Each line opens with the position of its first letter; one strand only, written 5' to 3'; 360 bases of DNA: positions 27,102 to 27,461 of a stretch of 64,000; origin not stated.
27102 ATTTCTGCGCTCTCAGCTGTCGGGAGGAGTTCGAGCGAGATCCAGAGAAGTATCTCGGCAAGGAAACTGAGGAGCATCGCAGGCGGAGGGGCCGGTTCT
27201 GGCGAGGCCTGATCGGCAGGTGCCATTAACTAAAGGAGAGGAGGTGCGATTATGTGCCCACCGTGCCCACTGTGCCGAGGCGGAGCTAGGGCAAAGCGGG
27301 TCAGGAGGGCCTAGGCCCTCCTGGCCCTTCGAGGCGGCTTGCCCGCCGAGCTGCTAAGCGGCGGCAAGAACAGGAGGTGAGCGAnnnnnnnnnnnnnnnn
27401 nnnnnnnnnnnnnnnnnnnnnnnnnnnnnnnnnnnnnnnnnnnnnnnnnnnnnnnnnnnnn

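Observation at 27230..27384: Cys-rich 20-codon mini-ORF with its stop codon in the loop of a perfect hairpin, upstream of the PCYCGC gene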

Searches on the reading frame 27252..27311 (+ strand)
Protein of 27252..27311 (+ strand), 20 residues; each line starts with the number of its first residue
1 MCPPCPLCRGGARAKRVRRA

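Call 57: search_protein_families(library=ncbifam, proteins=[window:27252-27311:+], max_evalue=10)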
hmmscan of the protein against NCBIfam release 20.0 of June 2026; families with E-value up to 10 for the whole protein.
seq(20 aa): 0 families

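Call 58: search_protein_families(library=pfam, proteins=[window:27252-27311:+], max_evalue=10)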
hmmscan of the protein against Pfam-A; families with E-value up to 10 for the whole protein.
seq(20 aa): 0 families

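Call 59: search_solved_structures(query=window:27252-27311:+, max_evalue=10)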
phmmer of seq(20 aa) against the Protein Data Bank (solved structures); distinct sequences matched with E-value up to 10: 8.
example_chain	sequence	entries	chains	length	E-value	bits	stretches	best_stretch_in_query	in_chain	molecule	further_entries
5jfy_A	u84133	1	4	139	0.46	13.9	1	2-19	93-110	Deoxycytidine deaminase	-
7w1q_A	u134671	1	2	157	0.47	13.9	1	2-19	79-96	Guanosine deaminase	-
7dc9_A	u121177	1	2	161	0.5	13.8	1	2-19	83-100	Guanosine deaminase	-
7dbf_A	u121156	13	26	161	0.5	13.8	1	2-19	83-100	Guanosine deaminase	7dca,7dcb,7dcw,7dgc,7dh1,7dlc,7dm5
7dqn_A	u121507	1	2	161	0.5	13.8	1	2-19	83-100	Guanosine deaminase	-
2ctt_A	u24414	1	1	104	2.1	12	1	3-19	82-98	DnaJ homolog subfamily A member 3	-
7w8o_A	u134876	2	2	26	3.1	11.5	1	2-12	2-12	drp2-a | drp2-b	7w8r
8fwg_a1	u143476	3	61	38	3.9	11.2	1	2-15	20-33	Linking protein 2, gp128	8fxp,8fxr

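Call 62: search_dna_similar(query=window:27252-27311:+, collection=plasmids, mode=protein, max_evalue=10, max_rows=15)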
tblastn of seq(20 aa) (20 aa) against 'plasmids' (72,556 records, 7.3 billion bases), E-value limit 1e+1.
No match.
